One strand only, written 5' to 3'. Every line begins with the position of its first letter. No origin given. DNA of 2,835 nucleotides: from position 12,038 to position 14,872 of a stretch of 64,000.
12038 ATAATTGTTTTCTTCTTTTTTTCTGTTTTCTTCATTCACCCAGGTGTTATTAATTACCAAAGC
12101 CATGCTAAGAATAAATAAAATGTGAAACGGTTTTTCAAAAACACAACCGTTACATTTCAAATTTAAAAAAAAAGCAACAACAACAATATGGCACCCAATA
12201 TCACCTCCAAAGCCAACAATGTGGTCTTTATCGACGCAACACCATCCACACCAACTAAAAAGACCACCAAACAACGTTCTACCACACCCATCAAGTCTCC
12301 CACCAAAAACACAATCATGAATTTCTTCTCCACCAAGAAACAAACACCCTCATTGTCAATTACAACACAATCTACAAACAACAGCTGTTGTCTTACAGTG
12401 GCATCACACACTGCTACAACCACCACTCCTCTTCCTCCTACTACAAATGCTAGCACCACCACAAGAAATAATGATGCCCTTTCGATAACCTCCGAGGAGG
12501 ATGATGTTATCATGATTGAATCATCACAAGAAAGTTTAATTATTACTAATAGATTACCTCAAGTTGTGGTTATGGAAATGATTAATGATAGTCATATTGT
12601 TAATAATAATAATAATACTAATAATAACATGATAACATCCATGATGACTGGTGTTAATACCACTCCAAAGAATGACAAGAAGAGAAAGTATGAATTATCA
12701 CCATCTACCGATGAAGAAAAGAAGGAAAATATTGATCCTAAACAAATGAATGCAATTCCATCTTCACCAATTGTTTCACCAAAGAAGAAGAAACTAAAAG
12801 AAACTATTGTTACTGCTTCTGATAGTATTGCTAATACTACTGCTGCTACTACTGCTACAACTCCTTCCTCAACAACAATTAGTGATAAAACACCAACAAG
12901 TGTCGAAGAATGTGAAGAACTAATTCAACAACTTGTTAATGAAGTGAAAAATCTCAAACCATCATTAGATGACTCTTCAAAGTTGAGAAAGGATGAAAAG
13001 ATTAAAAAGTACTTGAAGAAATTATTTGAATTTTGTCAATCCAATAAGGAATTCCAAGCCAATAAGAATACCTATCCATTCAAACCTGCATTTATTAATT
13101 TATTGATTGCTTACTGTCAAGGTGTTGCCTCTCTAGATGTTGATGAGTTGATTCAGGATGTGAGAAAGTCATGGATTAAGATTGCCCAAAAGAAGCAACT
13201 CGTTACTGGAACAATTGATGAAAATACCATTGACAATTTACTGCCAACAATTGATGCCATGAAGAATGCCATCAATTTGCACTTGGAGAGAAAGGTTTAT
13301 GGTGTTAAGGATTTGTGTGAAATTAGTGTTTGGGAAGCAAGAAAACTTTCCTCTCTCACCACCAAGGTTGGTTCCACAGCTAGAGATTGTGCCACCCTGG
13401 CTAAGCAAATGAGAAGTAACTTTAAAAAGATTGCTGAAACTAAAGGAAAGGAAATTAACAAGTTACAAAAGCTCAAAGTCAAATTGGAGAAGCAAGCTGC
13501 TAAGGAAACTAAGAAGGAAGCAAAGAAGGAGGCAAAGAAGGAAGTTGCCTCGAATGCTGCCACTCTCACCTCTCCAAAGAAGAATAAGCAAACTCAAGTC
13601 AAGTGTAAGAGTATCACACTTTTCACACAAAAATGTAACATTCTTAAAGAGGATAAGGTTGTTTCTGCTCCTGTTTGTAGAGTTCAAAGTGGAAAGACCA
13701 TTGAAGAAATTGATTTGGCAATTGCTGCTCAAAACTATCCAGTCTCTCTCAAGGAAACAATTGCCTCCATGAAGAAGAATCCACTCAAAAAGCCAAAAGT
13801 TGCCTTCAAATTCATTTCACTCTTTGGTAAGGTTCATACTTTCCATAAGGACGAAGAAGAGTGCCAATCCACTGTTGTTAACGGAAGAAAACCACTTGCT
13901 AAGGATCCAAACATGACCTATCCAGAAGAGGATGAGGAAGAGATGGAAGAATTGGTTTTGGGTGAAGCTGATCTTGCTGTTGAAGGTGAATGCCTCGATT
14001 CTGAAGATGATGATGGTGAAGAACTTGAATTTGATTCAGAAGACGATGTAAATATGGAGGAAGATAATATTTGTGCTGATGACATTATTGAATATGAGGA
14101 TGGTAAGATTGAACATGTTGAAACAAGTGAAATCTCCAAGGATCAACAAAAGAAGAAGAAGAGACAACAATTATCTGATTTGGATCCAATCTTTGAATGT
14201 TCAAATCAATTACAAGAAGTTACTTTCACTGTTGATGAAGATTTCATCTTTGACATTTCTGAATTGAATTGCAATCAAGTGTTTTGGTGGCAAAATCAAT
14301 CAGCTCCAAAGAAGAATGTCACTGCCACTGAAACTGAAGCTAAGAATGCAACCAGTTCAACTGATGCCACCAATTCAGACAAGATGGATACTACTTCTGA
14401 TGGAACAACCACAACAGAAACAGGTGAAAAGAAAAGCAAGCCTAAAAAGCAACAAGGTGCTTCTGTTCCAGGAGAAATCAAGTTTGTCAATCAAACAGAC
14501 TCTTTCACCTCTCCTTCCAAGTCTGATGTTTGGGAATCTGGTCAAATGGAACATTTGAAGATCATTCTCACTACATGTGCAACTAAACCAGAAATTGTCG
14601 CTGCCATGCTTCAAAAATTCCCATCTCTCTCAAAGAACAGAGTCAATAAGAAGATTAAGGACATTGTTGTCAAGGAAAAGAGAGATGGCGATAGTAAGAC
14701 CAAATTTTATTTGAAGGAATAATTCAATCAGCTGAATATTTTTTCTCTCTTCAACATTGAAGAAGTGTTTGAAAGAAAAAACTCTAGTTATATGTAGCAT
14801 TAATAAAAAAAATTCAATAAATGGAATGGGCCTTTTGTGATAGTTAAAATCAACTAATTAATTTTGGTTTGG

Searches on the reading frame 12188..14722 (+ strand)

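Call 3: search_protein_families(library=pfam, proteins=[window:12188-14722:+], max_evalue=1)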
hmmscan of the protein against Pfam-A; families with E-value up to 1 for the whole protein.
window:12188-14722:+ (844 aa): 1 family
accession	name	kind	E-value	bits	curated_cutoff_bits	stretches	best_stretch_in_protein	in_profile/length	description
PF09863.15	DUF2090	-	0.16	11.4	27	1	396-451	32-86/310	Uncharacterized protein conserved in bacteria (DUF2090)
